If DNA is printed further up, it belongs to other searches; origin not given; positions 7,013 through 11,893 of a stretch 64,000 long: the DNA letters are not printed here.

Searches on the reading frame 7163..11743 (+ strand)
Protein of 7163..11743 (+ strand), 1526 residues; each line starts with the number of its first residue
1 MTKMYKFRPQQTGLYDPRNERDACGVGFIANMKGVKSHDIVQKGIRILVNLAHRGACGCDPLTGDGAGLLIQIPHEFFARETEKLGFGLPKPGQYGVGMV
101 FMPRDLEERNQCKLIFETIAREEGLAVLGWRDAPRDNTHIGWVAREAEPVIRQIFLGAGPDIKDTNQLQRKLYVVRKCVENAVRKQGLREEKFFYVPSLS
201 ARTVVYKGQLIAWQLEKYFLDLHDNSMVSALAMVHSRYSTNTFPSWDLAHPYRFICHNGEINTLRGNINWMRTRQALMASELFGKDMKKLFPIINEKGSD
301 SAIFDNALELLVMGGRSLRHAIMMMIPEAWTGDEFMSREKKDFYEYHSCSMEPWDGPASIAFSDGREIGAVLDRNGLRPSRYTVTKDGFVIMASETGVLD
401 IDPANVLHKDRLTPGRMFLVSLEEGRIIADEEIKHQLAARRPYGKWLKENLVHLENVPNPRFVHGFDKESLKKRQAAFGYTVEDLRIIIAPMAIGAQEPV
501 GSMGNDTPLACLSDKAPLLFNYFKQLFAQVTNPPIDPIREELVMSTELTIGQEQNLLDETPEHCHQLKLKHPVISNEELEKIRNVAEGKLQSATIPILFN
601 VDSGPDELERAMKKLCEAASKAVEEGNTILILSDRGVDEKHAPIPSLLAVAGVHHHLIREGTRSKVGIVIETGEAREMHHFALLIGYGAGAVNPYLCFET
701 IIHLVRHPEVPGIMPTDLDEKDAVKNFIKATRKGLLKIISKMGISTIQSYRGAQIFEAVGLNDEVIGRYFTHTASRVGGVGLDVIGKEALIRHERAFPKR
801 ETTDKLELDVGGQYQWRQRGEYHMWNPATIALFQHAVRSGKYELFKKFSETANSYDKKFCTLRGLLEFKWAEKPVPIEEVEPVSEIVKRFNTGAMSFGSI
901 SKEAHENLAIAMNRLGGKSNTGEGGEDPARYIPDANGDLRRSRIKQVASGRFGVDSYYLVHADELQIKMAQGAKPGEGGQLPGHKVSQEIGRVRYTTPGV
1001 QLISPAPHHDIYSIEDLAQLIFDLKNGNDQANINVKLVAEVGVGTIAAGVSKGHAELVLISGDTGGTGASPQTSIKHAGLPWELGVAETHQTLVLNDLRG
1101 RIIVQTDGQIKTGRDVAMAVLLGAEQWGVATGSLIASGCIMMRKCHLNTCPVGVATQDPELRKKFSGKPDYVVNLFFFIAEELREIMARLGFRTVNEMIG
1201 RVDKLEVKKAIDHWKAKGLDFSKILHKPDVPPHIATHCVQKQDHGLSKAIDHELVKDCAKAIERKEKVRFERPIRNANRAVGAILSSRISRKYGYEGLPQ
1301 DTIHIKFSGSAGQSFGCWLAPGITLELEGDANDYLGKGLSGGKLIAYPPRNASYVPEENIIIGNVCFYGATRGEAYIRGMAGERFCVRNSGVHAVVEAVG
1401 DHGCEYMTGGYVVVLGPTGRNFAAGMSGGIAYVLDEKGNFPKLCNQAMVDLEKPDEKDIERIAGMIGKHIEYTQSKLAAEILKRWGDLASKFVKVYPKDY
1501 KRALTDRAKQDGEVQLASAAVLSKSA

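Call 12: search_protein_families(library=pfam, proteins=[window:7163-11743:+])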
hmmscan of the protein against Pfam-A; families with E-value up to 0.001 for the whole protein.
window:7163-11743:+ (1526 aa): 4 families
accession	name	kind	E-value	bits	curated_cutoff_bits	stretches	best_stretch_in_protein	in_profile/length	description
PF00310.26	GATase_2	-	1e-187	624.5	19.9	1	24-446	1-420/420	Glutamine amidotransferases class-II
PF01645.23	Glu_synthase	-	5.9e-151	503.3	20.4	1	823-1192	1-368/369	Conserved region in glutamate synthase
PF04898.20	Glu_syn_central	-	4.4e-123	410.5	22.8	1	473-762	1-277/277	Glutamate synthase central domain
PF01493.24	GXGXG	-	6e-87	290.5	32.5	1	1273-1457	2-186/190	GXGXG motif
